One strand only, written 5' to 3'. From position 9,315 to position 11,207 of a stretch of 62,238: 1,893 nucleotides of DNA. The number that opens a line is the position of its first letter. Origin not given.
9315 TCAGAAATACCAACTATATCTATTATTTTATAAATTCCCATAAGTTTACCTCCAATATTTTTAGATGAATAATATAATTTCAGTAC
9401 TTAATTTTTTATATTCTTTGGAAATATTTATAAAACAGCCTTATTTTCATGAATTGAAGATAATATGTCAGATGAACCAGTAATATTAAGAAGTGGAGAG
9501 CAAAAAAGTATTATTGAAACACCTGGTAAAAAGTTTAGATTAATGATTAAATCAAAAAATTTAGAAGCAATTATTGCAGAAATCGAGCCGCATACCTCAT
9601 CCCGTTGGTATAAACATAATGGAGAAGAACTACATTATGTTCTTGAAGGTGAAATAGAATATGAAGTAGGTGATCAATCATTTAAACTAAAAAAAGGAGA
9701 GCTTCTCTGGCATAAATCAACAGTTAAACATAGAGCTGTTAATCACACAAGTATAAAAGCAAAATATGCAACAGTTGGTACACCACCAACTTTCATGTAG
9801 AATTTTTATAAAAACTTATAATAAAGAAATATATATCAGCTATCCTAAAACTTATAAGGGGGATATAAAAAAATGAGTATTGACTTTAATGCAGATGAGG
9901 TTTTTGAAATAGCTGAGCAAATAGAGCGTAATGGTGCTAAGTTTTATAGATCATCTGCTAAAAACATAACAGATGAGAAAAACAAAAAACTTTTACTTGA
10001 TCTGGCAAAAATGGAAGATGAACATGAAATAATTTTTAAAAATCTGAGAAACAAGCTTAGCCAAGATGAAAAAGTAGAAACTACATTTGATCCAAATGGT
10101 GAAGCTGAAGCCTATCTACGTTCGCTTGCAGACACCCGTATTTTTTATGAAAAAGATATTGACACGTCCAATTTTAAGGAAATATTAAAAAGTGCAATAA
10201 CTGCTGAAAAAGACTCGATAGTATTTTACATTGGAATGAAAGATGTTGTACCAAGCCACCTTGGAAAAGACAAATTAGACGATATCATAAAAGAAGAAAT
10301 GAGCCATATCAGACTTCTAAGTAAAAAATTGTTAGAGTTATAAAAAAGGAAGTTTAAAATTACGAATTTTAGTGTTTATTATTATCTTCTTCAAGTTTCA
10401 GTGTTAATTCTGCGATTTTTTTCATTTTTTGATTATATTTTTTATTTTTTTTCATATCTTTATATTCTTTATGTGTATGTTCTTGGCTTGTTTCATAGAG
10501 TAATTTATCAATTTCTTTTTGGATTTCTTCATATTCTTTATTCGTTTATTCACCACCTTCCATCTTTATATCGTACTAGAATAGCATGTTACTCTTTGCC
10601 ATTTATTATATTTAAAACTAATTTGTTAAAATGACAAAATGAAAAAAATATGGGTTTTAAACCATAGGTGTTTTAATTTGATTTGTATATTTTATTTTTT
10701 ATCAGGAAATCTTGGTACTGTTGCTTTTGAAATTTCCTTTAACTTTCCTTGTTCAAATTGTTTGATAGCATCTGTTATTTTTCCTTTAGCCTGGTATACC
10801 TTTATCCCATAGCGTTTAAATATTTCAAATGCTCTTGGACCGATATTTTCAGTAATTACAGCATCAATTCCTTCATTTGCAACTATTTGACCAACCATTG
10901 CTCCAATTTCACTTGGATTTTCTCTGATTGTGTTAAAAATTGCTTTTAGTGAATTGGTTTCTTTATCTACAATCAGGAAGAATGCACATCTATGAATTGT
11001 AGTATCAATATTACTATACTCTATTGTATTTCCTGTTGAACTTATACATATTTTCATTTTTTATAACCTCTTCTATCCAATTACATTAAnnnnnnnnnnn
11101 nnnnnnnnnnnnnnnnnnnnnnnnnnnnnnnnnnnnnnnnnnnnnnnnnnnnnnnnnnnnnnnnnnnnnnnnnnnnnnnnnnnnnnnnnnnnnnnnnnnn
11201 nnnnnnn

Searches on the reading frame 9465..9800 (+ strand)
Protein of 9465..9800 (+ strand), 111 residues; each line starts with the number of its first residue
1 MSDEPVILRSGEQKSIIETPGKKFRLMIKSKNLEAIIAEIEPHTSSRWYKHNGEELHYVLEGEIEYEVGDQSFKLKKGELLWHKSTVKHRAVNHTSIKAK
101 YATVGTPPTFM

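Call 39: search_protein_families(library=pfam, proteins=[window:9465-9800:+], max_evalue=0.0001)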
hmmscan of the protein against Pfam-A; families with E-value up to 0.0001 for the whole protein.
window:9465-9800:+ (111 aa): 2 families
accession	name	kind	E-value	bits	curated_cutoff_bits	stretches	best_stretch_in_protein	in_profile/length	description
PF07883.17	Cupin_2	-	6.5e-15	55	27.2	1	38-102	3-67/70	Cupin domain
PF02311.25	AraC_binding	-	5.6e-06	26.6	21.1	1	47-109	17-79/135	AraC-like ligand binding domain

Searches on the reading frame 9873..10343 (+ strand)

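Call 39: search_protein_families(library=pfam, proteins=[window:9873-10343:+], max_evalue=0.0001)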
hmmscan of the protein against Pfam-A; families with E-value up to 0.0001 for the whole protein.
window:9873-10343:+ (156 aa): 1 family
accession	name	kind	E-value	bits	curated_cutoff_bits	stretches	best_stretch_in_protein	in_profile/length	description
PF02915.23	Rubrerythrin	-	3.9e-10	40.7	22.8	1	10-151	2-135/137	Rubrerythrin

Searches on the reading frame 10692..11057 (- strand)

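Call 39: search_protein_families(library=pfam, proteins=[window:10692-11057:-], max_evalue=0.0001)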
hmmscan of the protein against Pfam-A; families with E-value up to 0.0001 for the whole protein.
window:10692-11057:- (121 aa): 1 family
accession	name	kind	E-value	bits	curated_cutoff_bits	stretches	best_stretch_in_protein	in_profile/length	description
PF02579.22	Nitro_FeMo-Co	-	7.5e-18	65.1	26.3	1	15-102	3-93/94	Dinitrogenase iron-molybdenum cofactor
